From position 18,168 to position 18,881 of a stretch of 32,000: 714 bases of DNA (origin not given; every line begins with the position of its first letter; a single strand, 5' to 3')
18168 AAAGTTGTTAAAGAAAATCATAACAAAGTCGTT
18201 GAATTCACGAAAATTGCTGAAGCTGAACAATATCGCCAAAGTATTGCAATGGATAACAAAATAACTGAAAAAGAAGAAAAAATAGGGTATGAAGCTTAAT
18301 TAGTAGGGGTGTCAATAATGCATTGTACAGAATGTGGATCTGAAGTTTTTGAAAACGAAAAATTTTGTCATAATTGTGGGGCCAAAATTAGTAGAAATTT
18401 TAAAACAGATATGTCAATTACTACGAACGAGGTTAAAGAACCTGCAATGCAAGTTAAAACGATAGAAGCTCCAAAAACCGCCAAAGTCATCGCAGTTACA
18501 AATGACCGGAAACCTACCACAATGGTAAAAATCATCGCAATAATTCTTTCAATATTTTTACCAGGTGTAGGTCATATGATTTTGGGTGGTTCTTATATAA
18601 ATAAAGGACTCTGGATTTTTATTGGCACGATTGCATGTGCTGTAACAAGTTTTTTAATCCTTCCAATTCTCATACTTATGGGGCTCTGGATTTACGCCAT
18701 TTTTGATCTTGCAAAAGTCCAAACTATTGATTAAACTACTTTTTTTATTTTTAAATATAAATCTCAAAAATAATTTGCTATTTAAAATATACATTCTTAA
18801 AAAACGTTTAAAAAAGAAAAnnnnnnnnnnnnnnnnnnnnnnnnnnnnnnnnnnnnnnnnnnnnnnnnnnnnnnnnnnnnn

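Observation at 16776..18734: Two-gene operon: coiled-coil/DUF4041/T5orf172 nuclease-family protein plus zinc-ribbon membrane protein, a candidate uncharacterised archaeal antiviral module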

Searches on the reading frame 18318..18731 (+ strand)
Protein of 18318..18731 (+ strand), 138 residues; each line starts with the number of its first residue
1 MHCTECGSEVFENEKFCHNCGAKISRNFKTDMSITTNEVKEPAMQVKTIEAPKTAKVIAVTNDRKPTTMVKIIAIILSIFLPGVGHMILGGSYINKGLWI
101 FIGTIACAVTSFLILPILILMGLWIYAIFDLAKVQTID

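Call 3: search_protein_families(library=pfam, proteins=[window:18318-18731:+], max_evalue=1)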
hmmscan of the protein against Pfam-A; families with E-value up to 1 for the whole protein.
window:18318-18731:+ (138 aa): 17 families
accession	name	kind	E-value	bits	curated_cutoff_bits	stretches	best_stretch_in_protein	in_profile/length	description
PF13240.11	Zn_Ribbon_1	-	6.6e-06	26.2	25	1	2-23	1-22/23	zinc-ribbon domain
PF12773.13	DZR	-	0.00022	21.8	27.3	1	3-23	1-21/45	Double zinc ribbon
PF10005.14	Zn_ribbon_DZR_6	-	0.0012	19.9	23.4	1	2-44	3-43/93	zinc-ribbon domain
PF14803.11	Zn_ribbon_Nudix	-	0.01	16.2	25.6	1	15-29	1-15/34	Nudix N-terminal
PF18912.6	DZR_2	-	0.014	15.7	27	1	3-24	24-46/56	Double zinc ribbon domain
PF12172.15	zf-ChsH2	-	0.023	14.9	23.2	1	1-22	12-33/37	ChsH2, rubredoxin-like zinc ribbon domain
PF14471.11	DUF4428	-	0.03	14.6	27.8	1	11-41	17-50/51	Domain of unknown function (DUF4428)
PF24444.1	DUF7563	-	0.041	13.8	27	1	17-28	4-15/39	Family of unknown function (DUF7563)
PF24460.1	DUF7575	-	0.043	13.6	28.5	1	2-23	5-26/28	Domain of unknown function (DUF7575)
PF16919.11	PknG_rubred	-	0.044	14.2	28.5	1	9-31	31-53/74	Protein kinase G rubredoxin domain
PF17032.10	Zn_ribbon_15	-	0.059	14.6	28.9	1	2-21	54-73/73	zinc-ribbon family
PF08271.17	Zn_Ribbon_TF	-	0.064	13.3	29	1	1-25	1-30/43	TFIIB zinc-binding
PF13248.11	Zn_ribbon_3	-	0.076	13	27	1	3-24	5-26/26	zinc-ribbon domain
PF07191.17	Zn_ribbon_6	-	0.11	13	25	1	1-25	17-40/67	Double zinc ribbon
PF09297.16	Zn_ribbon_NUD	-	0.16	12.2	24.8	0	1-11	22-32/32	NADH pyrophosphatase zinc ribbon domain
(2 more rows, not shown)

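Call 4: search_protein_families(library=padloc, proteins=[window:18318-18731:+], max_evalue=1)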
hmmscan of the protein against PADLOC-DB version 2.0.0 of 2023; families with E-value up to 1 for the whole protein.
window:18318-18731:+ (138 aa): 1 family
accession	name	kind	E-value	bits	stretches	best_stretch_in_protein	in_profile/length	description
PDLC03672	HEase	-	0.0063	14.3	1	2-59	117-173/199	homing endonuclease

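Call 5: search_protein_families(library=ncbifam, proteins=[window:18318-18731:+], max_evalue=1)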
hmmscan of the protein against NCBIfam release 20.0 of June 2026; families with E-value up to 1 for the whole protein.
window:18318-18731:+ (138 aa): 6 families
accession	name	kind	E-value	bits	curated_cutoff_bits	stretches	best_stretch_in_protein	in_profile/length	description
NF053815.1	teico_TcaA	equivalog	0.0017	17.3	550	1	2-45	3-48/463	membrane-associated protein TcaA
NF011149.0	PRK14559.1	equivalog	0.0048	15.7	374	1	2-48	29-75/642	serine/threonine phosphatase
NF045510.1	4Cys_prefix_kin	domain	0.0066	16.7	24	1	12-23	14-25/26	4-Cys prefix domain-containing protein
NF001646.0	PRK00420.1-3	equivalog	0.0067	16.7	117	1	2-48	22-69/117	hypothetical protein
TIGR03826.1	YvyF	hypoth_equivalog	0.03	14.3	124.15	1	2-43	83-123/137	TIGR03826 family flagellar region protein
NF047912.1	ECs_2282_CxxC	subfamily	0.41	10.6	37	0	1-26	3-39/60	ECs_2282 family putative zinc-binding protein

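Call 15: find_homologous_proteins(query=window:18318-18731:+, max_evalue=0.001)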
Query window:18318-18731:+ (138 aa): 1 proteins with E <= 0.001 among 25 candidates.
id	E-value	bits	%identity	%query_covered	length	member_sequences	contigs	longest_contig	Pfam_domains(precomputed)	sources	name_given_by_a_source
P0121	3.6e-86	304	100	100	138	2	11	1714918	-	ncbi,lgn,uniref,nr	ncbi:zinc-ribbon domain-containing protein [Methanococcus maripaludis]|uniref:TM2 domain-containing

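Call 18: find_encoding_contigs(protein=P0121, flank=4000, max_places=10)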
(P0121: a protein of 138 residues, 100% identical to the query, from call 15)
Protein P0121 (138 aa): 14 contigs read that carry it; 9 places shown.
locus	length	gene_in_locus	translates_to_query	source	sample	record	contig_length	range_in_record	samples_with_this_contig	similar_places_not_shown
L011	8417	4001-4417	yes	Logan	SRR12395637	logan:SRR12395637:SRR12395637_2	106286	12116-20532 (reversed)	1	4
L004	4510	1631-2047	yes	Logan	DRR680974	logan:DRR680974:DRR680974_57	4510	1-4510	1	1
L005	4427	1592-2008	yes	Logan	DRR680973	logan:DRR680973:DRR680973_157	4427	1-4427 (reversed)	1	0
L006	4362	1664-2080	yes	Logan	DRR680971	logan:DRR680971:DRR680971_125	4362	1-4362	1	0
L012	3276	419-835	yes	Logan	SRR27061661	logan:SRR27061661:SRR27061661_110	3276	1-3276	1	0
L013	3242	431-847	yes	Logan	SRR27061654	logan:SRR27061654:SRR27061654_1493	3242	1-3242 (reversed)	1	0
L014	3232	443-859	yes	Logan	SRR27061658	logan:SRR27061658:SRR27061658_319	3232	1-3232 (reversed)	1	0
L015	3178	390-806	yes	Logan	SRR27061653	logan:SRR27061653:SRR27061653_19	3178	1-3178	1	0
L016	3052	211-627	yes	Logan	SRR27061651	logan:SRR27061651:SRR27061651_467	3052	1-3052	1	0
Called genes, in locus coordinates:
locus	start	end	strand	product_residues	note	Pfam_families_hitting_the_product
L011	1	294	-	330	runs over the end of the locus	PF02826:2-Hacid_dh_C (weak), PF03446:NAD_binding_2 (weak), PF07991:KARI_N, PF01450:KARI_C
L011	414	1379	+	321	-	PF03547:Mem_trans, PF13593:SBF_like, PF01758:SBF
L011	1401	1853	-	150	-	-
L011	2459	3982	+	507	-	PF13250:SNIPE, PF10544:T5orf172, PF13455:MUG113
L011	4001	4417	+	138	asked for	-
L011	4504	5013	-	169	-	PF01842:ACT, PF22629:ACT_AHAS_ss, PF13710:ACT_5, PF10369:ALS_ss_C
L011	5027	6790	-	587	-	PF02776:TPP_enzyme_N, PF00205:TPP_enzyme_M, PF02775:TPP_enzyme_C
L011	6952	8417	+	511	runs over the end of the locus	PF02543:Carbam_trans_N, PF00814:TsaD, PF22521:HypF_C_2 (weak), PF16861:Carbam_trans_C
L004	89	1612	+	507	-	PF13250:SNIPE, PF10544:T5orf172, PF13455:MUG113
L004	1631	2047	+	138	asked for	-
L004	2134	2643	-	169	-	PF01842:ACT, PF22629:ACT_AHAS_ss, PF13710:ACT_5, PF10369:ALS_ss_C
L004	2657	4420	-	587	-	PF02776:TPP_enzyme_N, PF00205:TPP_enzyme_M, PF02775:TPP_enzyme_C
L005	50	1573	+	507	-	PF13250:SNIPE, PF10544:T5orf172, PF13455:MUG113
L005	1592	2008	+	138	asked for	-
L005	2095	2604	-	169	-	PF01842:ACT, PF22629:ACT_AHAS_ss, PF13710:ACT_5, PF10369:ALS_ss_C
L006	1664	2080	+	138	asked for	-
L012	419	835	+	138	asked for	-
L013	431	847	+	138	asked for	-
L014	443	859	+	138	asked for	-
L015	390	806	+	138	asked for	-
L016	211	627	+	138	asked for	-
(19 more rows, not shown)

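Call 48: search_protein_representatives(protein=window:18318-18731:+)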
Query: 138 residues. Proteins with E-value up to 0.001 (for the whole library): 655; up to 1e-10: 18; up to 1e-30: 1. The best 150 are listed.
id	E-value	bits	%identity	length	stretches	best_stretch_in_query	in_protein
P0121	1.1e-86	304.1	100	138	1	1-138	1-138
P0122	3.1e-21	92.3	38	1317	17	2-39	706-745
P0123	9.8e-18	81.0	47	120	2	60-137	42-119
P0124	2.4e-16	76.5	44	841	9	3-23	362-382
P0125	1.1e-15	74.3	34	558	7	2-48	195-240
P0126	3.1e-15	72.9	41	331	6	3-24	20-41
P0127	3.4e-15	72.8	39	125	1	1-136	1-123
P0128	3.3e-13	66.3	54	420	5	2-24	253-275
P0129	4.4e-13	65.9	40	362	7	2-43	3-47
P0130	1.2e-12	64.6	35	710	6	2-44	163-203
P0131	1.2e-12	64.5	41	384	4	2-23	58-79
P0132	1.4e-11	61.0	34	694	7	2-71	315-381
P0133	2.2e-11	60.4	43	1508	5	3-43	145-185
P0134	2.3e-11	60.4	47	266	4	3-28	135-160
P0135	2.9e-11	60.0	37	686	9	3-52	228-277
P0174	8.0e-08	48.9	35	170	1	2-133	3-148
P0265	3.9e-06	43.5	32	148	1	1-134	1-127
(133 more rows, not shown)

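Call 51: find_encoding_contigs(protein=P0127, flank=4000, max_places=5)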
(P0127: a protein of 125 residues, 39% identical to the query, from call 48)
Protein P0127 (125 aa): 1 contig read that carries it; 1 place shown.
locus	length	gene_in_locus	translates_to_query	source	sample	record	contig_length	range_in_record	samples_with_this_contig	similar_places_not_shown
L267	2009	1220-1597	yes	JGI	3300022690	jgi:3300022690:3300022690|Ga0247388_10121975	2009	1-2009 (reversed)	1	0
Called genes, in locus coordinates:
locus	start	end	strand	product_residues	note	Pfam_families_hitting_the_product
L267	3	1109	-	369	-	?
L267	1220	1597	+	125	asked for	PF13248:Zn_ribbon_3 (weak)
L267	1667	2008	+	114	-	?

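Call 52: list_cluster_members(proteins=[P0123, P0127])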
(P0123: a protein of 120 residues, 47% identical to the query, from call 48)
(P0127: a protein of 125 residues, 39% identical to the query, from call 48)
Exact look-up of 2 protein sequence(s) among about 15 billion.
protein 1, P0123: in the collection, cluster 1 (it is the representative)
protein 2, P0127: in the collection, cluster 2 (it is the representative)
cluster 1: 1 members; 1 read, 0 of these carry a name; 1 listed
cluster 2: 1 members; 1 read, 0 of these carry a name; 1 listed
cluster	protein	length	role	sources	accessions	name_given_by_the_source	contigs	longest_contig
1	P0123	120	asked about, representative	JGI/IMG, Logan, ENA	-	-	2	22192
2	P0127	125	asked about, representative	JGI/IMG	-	-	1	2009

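Call 53: find_encoding_contigs(protein=P0123, flank=5000, max_places=5)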
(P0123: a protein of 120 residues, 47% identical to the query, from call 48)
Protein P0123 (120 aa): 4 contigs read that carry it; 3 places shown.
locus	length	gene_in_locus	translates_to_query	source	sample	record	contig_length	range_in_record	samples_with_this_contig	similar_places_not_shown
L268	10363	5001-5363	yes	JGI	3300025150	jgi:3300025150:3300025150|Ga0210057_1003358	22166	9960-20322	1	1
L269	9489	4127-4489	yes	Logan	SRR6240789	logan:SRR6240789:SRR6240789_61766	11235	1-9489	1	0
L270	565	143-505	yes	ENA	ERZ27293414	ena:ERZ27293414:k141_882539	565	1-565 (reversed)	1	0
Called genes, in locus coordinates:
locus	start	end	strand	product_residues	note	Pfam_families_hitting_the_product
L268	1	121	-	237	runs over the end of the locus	PF06745:ATPase, PF13481:AAA_25 (weak)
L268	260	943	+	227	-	PF02616:SMC_ScpA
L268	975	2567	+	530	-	PF00589:Phage_integrase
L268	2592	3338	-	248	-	PF18731:HEPN_Swt1 (weak)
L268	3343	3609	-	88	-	-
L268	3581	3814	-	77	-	-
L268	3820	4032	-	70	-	-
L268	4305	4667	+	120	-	-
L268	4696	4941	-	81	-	PF25213:HVO_A0261_N, PF12840:HTH_20, PF01022:HTH_5, PF14947:HTH_45 (faint)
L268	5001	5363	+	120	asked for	PF13240:Zn_Ribbon_1 (weak)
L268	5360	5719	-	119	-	-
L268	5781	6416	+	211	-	-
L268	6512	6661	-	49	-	-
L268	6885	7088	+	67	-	-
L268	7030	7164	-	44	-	-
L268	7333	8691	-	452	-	PF08706:D5_N, PF19263:DUF5906, PF03288:Pox_D5 (weak)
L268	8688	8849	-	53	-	-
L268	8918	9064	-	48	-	-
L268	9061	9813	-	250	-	-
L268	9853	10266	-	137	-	-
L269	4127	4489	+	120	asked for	PF13240:Zn_Ribbon_1 (weak)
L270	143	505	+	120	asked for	PF13240:Zn_Ribbon_1 (weak)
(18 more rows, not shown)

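Call 55: search_protein_families(library=pfam, proteins=[L267:3-1109:-, L267:1667-2008:+, L268:4305-4667:+, L268:5360-5719:-, L268:5781-6416:+, P0123, P0127, P0174, P0265], max_evalue=0.01)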
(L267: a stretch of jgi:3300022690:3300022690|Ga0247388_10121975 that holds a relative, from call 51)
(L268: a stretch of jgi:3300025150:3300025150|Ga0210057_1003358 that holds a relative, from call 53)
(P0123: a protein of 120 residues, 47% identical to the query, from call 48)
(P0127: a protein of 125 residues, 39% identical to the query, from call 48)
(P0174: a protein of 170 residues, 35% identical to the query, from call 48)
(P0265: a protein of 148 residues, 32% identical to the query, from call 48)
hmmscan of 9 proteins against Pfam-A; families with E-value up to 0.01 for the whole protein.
L267:3-1109:- (369 aa): 2 families
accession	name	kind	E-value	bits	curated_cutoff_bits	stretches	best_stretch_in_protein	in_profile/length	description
PF00682.25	HMGL-like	-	1.6e-58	198.6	29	1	8-275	2-260/260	HMGL-like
PF22617.1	HCS_D2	-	7.1e-12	46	27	1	289-368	1-81/82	Homocitrate synthase post-HMGL domain-like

L267:1667-2008:+ (114 aa): 1 family
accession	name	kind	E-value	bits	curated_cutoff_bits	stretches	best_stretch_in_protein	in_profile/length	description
PF03116.20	NQR2_RnfD_RnfE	-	0.0045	16.8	27.7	1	16-101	21-107/296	NQR2, RnfD, RnfE family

L268:4305-4667:+ (120 aa): 0 families

L268:5360-5719:- (119 aa): 0 families

L268:5781-6416:+ (211 aa): 0 families

P0123 (120 aa): 9 families
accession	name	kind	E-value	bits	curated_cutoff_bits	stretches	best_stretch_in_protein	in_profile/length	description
PF13240.11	Zn_Ribbon_1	-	6e-08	32.7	25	1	11-32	1-22/23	zinc-ribbon domain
PF13248.11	Zn_ribbon_3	-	4.7e-05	23.1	27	1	12-32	5-25/26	zinc-ribbon domain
PF12773.13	DZR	-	0.0003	21.3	27.3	1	12-32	1-21/45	Double zinc ribbon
PF24460.1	DUF7575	-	0.0013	18.5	28.5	1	11-31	5-25/28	Domain of unknown function (DUF7575)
PF09297.16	Zn_ribbon_NUD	-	0.0023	18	24.8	0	10-18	4-12/32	NADH pyrophosphatase zinc ribbon domain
PF17032.10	Zn_ribbon_15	-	0.0024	19.1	28.9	1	9-30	52-73/73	zinc-ribbon family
PF14803.11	Zn_ribbon_Nudix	-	0.0025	18.1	25.6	0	11-21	2-12/34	Nudix N-terminal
PF14952.11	zf-tcix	-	0.0047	16.9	31.2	0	15-34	2-21/42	Putative treble-clef, zinc-finger, Zn-binding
PF18912.6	DZR_2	-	0.0097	16.2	27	0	10-29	37-55/56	Double zinc ribbon domain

P0127 (125 aa): 4 families
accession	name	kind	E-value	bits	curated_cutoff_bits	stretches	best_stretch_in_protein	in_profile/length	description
PF13248.11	Zn_ribbon_3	-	1.2e-05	25.1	27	1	2-22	4-24/26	zinc-ribbon domain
PF13240.11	Zn_Ribbon_1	-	0.00035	20.7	25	1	2-21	1-20/23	zinc-ribbon domain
PF12773.13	DZR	-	0.00058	20.4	27.3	1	3-23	1-21/45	Double zinc ribbon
PF20382.3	DUF6677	-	0.01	16.9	24.3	0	61-96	2-35/116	Family of unknown function (DUF6677)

P0174 (170 aa): 8 families
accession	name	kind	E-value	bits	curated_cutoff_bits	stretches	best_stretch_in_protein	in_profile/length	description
PF13240.11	Zn_Ribbon_1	-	2.1e-08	34.1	25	1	3-22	1-20/23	zinc-ribbon domain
PF13248.11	Zn_ribbon_3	-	2.6e-06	27.1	27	1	4-25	5-26/26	zinc-ribbon domain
PF12773.13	DZR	-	3.3e-06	27.6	27.3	1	4-26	1-23/45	Double zinc ribbon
PF20382.3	DUF6677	-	4.7e-05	24.4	24.3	1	90-126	1-36/116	Family of unknown function (DUF6677)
PF24463.1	DUF7577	-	9.2e-05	22.4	28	1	4-22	5-23/27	Domain of unknown function (DUF7577)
PF14952.11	zf-tcix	-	0.0031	17.5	31.2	1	4-20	13-29/42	Putative treble-clef, zinc-finger, Zn-binding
PF02660.20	G3P_acyltransf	-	0.0037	17.8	24.1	1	94-142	68-122/164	Glycerol-3-phosphate acyltransferase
PF18935.5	DUF5683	-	0.007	16.8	26.7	0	86-124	3-40/151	Family of unknown function (DUF5683)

P0265 (148 aa): 6 families
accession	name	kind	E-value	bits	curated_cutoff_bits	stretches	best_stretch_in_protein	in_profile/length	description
PF13240.11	Zn_Ribbon_1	-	4.8e-10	39.3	25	1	2-23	1-22/23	zinc-ribbon domain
PF13248.11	Zn_ribbon_3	-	3e-07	30.1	27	1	2-24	4-26/26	zinc-ribbon domain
PF12773.13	DZR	-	1.5e-06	28.7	27.3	1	3-25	1-23/45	Double zinc ribbon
PF18935.5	DUF5683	-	0.0019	18.7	26.7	1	67-132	3-60/151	Family of unknown function (DUF5683)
PF24460.1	DUF7575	-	0.002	17.9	28.5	1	3-24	6-27/28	Domain of unknown function (DUF7575)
PF11781.13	Zn_ribbon_RRN7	-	0.0062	16.6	27.1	0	1-10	22-31/32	Zinc-finger of RNA-polymerase I-specific TFIIB, Rrn7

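Call 76: find_homologous_proteins(query=A3, max_evalue=1e-8)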
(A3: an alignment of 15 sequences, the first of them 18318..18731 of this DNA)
Query A3 (15 sequences) (138 aa, profile of the alignment): 338 proteins with E <= 1e-8 among 6963 candidates; the best 120 are listed.
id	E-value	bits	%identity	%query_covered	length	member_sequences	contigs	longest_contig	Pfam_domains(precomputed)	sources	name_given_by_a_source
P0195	1.5e-37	146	27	64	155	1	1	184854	PF13240.12,PF12773.14,PF24463.2,PF10571.16,PF13248.12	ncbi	ncbi:MAG: zinc-ribbon domain-containing protein [Candidatus Asgardarchaeia archaeon]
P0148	2.7e-37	146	27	93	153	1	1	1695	PF13240.12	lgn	-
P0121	1.5e-36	143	100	100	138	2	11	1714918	-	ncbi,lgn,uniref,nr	ncbi:zinc-ribbon domain-containing protein [Methanococcus maripaludis]|uniref:TM2 domain-containing 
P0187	4.3e-33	132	26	93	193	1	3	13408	PF18912.7,PF13240.12,PF14803.12,PF12773.14,PF17032.11,PF24463.2,PF02591.21,PF09297.17,PF24460.2,PF13248.12,PF18935.6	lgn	-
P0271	1.0e-28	118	27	93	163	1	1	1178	PF13240.12,PF12773.14,PF17032.11,PF24463.2,PF13248.12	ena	-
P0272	6.6e-27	112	29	93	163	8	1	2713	PF13240.12,PF12773.14,PF17032.11,PF24463.2,PF24460.2,PF13248.12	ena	-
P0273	1.1e-26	111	28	93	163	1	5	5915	PF13240.12,PF12773.14,PF17032.11,PF24463.2,PF24460.2,PF13248.12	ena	-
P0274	1.3e-26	111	29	94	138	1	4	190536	PF13240.12,PF12773.14,PF24460.2,PF13248.12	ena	-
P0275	1.6e-26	111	29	75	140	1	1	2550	PF13240.12,PF12773.14,PF24463.2,PF10571.16,PF13248.12,PF18935.6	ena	-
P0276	2.7e-26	110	28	93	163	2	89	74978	PF13240.12,PF12773.14,PF17032.11,PF24463.2,PF24460.2,PF13248.12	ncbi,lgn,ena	-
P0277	2.8e-26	110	27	93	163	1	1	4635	PF13240.12,PF12773.14,PF17032.11,PF24463.2,PF24460.2,PF13248.12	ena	-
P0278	1.1e-25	108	24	93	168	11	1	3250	PF13240.12,PF12773.14,PF17032.11,PF24463.2,PF24460.2,PF13248.12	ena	-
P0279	1.8e-25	107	29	93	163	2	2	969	PF13240.12,PF12773.14,PF17032.11,PF24463.2,PF24460.2,PF13248.12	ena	-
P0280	2.3e-25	107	26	98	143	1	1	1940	PF13240.12,PF12773.14,PF24463.2,PF13248.12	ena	-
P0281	5.1e-25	106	31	98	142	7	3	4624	PF13240.12,PF12773.14,PF13248.12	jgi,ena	-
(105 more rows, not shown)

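Call 79: predict_structure(alignment_id=A3)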
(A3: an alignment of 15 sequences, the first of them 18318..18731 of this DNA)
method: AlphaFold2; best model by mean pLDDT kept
length: 138 residues; sequences in the alignment: 15
mean_pLDDT: 81.5   pTM: 0.51
mean pLDDT of the five models: 81.5, 80.1, 77.9, 77.3, 76.6
residues with pLDDT >= 90: 69; 70-90: 32; 50-70: 30; < 50: 7
segments of 3 or more residues with pLDDT < 50: 34-37
pLDDT, mean of each block of 10 residues (from residue 1): 93 92 76 49 63 62 79 92 91 90 93 92 92 75
secondary structure, 60 per line:
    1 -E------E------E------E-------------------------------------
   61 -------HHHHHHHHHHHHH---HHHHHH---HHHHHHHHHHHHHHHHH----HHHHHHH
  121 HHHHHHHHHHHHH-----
elements in order: H68-80 H84-89 H93-109 H114-133

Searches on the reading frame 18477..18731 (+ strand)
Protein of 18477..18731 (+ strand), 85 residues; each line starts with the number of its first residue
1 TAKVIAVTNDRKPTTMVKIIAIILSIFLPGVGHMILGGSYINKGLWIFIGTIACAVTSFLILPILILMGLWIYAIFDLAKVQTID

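Call 38: search_protein_families(library=pfam, proteins=[window:18477-18731:+], max_evalue=1)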
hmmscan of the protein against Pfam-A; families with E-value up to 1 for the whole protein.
seq(85 aa): 1 family
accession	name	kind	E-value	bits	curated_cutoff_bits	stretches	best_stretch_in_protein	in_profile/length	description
PF13153.11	DUF3985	-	0.28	11.7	25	0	17-28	24-35/44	Protein of unknown function (DUF3985)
